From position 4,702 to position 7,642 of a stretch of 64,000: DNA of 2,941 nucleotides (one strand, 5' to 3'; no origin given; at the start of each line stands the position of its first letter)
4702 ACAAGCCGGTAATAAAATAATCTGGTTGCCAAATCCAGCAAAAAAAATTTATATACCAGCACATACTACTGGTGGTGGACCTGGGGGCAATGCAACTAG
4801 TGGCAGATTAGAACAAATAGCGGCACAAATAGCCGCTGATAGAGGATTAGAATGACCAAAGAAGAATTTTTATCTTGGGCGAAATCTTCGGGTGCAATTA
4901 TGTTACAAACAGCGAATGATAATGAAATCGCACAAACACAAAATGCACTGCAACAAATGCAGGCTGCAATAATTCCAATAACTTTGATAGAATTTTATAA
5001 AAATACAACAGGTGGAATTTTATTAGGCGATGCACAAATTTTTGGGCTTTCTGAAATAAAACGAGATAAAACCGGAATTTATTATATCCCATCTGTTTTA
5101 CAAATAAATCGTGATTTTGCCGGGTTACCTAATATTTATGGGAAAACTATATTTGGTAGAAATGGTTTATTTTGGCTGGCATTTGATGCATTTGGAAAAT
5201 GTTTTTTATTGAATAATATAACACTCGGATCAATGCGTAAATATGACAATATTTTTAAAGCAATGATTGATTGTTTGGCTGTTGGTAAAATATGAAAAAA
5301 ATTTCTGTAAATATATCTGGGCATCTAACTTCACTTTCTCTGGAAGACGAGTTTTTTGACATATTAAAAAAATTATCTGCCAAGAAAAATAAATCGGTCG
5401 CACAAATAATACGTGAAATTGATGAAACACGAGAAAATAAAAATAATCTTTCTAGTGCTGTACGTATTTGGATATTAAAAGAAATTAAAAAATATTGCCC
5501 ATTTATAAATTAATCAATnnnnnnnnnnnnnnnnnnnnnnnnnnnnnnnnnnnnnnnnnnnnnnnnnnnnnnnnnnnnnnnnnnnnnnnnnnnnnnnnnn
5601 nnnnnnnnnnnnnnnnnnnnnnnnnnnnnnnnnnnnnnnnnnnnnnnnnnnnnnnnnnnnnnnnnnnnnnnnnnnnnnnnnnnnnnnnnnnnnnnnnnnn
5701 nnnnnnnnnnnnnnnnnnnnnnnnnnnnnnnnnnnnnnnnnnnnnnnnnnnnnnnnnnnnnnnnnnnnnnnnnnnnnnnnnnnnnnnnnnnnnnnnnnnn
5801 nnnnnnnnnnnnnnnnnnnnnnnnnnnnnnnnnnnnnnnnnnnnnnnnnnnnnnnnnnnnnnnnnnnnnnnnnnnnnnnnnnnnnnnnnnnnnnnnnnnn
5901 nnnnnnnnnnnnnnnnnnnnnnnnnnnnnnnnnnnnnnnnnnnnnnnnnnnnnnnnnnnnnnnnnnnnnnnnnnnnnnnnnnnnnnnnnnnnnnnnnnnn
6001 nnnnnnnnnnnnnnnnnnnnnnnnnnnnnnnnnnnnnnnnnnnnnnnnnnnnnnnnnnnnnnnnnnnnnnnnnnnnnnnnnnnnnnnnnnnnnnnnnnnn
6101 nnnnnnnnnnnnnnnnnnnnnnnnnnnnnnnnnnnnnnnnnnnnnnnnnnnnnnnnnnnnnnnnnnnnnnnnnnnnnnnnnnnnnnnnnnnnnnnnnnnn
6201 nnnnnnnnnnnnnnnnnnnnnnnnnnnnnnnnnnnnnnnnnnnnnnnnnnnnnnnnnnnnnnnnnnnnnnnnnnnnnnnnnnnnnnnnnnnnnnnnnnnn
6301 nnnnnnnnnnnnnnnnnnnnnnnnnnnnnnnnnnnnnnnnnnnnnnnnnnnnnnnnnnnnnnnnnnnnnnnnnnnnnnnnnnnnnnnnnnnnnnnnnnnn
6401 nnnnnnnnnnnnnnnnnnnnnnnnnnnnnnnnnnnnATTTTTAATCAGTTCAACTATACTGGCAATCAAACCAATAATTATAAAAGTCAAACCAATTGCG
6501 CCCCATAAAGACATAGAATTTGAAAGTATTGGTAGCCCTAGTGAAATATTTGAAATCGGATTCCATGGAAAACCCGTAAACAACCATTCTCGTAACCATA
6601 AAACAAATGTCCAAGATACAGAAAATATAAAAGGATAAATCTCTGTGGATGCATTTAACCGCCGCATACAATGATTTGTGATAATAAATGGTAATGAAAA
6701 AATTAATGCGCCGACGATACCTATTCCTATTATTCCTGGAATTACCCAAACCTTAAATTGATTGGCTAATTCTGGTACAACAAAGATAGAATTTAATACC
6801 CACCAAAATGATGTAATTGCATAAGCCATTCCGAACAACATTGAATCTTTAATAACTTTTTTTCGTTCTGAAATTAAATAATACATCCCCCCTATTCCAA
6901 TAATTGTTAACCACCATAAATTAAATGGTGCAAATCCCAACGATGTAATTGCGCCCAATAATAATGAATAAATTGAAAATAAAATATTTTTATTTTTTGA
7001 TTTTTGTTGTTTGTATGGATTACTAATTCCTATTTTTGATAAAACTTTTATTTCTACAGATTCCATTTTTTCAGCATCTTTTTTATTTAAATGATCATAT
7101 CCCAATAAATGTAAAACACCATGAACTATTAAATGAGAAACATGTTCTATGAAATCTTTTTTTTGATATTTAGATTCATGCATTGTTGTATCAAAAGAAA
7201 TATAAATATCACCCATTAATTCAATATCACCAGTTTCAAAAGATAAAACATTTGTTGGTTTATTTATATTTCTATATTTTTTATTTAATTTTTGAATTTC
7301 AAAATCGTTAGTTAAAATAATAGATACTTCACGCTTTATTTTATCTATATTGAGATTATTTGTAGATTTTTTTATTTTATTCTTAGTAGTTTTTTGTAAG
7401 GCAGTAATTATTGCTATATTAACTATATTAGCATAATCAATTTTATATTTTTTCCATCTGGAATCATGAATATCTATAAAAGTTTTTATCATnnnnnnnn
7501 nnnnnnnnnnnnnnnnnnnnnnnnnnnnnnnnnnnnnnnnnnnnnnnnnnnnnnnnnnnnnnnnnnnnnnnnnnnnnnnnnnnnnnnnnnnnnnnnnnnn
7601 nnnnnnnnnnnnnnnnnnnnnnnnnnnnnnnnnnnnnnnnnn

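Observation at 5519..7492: In-frame YbeY-Lnt fusion where ybeY-tlyC-lnt is normally found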

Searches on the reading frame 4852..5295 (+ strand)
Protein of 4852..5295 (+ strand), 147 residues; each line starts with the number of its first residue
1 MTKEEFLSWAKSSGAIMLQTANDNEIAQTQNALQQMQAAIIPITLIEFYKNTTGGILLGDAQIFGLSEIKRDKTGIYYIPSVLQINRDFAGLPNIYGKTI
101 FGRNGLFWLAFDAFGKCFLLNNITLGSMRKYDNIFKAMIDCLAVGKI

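Call 46: search_protein_families(library=pfam, proteins=[window:4852-5295:+], max_evalue=0.001)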
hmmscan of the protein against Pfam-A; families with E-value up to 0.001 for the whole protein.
window:4852-5295:+ (147 aa): 0 families

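Call 51: search_protein_families(library=padloc, proteins=[window:4852-5295:+], max_evalue=0.01)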
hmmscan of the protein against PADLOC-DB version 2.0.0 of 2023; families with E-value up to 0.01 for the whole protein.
window:4852-5295:+ (147 aa): 0 families

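Call 52: search_protein_families(library=ncbifam, proteins=[window:4852-5295:+], max_evalue=0.01)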
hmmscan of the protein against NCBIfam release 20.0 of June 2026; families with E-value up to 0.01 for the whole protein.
window:4852-5295:+ (147 aa): 1 family
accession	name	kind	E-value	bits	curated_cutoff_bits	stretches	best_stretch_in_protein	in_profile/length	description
NF038335.1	YPO0640_fam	subfamily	0.00018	21.4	55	1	12-133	14-137/150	YrhA family protein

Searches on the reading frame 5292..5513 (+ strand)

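Call 46: search_protein_families(library=pfam, proteins=[window:5292-5513:+], max_evalue=0.001)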
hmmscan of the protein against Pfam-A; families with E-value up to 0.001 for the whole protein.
window:5292-5513:+ (73 aa): 1 family
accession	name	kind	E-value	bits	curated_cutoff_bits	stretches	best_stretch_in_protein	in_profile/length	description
PF13467.12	RHH_4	-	6.2e-20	71.5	25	1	2-64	2-66/67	Ribbon-helix-helix domain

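Call 51: search_protein_families(library=padloc, proteins=[window:5292-5513:+], max_evalue=0.01)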
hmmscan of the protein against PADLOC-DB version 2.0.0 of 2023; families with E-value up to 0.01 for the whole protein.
window:5292-5513:+ (73 aa): 0 families

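Call 52: search_protein_families(library=ncbifam, proteins=[window:5292-5513:+], max_evalue=0.01)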
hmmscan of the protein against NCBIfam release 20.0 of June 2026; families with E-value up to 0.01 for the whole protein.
window:5292-5513:+ (73 aa): 0 families

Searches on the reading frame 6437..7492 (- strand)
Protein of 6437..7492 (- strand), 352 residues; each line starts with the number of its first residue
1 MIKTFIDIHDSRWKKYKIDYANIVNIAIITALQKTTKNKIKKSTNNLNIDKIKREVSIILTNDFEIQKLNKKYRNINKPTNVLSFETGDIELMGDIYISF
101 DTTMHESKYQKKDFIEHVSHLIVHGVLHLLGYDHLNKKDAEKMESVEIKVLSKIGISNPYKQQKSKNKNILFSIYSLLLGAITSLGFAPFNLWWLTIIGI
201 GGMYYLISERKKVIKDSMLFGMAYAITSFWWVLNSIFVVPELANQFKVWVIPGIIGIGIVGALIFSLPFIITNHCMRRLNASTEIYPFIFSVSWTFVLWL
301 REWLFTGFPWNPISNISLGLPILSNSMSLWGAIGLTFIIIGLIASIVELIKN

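Call 16: search_protein_representatives(protein=window:6437-7492:-)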
Query: 352 residues. Proteins with E-value up to 0.001 (for the whole library): 20488; up to 1e-10: 6463; up to 1e-30: 22. The best 150 are listed.
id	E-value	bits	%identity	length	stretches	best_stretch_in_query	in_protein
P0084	4.0e-112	391.3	54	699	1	2-348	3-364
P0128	2.4e-95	336.1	54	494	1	3-350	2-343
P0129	9.1e-94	330.9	54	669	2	172-351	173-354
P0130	3.6e-90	319.0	48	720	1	8-348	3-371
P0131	1.2e-86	307.5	56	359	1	69-350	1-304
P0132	7.8e-81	288.3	53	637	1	3-352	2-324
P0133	6.7e-80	285.3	47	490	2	55-350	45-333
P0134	7.2e-78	278.6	48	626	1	5-351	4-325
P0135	4.3e-72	259.6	55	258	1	2-241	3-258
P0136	1.3e-61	225.1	44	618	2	51-347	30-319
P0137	2.2e-56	207.9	51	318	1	3-247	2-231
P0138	2.0e-47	178.5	73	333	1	233-351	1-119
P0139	2.9e-46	174.7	49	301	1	177-352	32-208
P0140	1.9e-42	162.1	36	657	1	54-345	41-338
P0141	1.4e-41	159.3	47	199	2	54-209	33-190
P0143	1.0e-36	143.3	51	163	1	2-160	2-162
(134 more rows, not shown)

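Call 19: find_encoding_contigs(protein=P0143, flank=6000, max_places=2)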
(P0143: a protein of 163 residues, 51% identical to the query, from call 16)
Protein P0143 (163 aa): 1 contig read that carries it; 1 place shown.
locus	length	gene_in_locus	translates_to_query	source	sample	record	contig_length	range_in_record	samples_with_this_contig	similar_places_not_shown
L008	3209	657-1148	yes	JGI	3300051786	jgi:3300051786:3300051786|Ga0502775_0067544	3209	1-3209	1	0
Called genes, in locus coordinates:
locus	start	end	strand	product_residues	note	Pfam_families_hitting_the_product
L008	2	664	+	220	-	?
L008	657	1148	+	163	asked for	PF02130:YbeY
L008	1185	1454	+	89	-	PF04365:BrnT_toxin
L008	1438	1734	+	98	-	PF14384:BrnA_antitoxin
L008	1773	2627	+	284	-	PF00571:CBS (weak), PF03471:CorC_HlyC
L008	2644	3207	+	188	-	?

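Call 20: find_encoding_contigs(protein=P0140, flank=6000, max_places=2)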
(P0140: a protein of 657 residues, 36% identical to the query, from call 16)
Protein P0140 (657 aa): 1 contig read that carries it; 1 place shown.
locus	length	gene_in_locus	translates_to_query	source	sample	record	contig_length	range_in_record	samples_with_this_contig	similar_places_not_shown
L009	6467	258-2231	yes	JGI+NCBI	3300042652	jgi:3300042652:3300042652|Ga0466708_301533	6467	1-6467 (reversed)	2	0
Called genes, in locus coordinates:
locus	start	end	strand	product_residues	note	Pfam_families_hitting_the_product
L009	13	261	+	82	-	PF02470:MlaD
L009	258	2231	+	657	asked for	PF02130:YbeY, PF20154:LNT_N, PF00795:CN_hydrolase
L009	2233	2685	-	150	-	PF21157:DksA_N, PF01258:zf-dskA_traR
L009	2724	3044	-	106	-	PF00085:Thioredoxin, PF13098:Thioredoxin_2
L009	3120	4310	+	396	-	PF00266:Aminotran_5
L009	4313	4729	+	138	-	PF01883:FeS_assembly_P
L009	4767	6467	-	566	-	PF01442:Apolipoprotein (faint)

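Call 21: search_protein_families(library=pfam, proteins=[L008:2-664:+, L008:2644-3207:+, L008:1773-2627:+], max_evalue=0.01)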
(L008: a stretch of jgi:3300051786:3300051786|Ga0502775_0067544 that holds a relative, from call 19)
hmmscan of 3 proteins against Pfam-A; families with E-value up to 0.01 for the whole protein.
L008:2-664:+ (220 aa): 13 families
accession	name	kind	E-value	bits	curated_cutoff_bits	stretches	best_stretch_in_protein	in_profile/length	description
PF02562.22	PhoH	-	3.6e-95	317.7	27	1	1-204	2-205/205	PhoH-like protein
PF13245.12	AAA_19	-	2.2e-08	34.8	25.1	1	8-157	1-129/134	AAA domain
PF13604.12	AAA_30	-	1.7e-07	31.6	27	1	8-185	6-150/191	AAA domain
PF00270.35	DEAD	-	5.6e-05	23.4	26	1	7-51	3-48/167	DEAD/DEAH box helicase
PF01695.23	IstB_IS21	-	0.00024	21.1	24.1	1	17-42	91-116/238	IstB-like ATP binding protein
PF00580.27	UvrD-helicase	-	0.00036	20.7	23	0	121-156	215-250/271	UvrD/REP helicase N-terminal domain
PF05707.18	Zot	-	0.00055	19.9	20.3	0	92-178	54-149/197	Zonular occludens toxin (Zot)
PF20720.3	nSTAND3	-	0.0016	18.6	27.2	1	10-45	9-44/155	Novel STAND NTPase 3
PF13401.12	AAA_22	-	0.0018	19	27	0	20-142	7-108/130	AAA domain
PF13173.12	AAA_14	-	0.0029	18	27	0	101-156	60-101/129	AAA domain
PF07728.20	AAA_5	-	0.0051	17.3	22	0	22-49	3-30/139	AAA domain (dynein-related subfamily)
PF01057.23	Parvo_NS1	-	0.0054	16.2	20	1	17-49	112-144/271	Parvovirus non-structural protein NS1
PF13481.12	AAA_25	-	0.0077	16.3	27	0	15-57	30-68/195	AAA domain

L008:2644-3207:+ (188 aa): 1 family
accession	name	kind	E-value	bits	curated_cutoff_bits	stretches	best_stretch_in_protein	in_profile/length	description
PF20154.4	LNT_N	-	4.8e-22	79.3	27.1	1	30-187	2-139/159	Apolipoprotein N-acyltransferase N-terminal domain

L008:1773-2627:+ (284 aa): 2 families
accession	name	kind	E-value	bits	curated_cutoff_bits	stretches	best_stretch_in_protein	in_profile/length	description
PF03471.22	CorC_HlyC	-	9.2e-20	70.9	27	1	203-283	2-79/81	Transporter associated domain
PF00571.33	CBS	-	3.4e-15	56.5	24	2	137-184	9-56/57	CBS domain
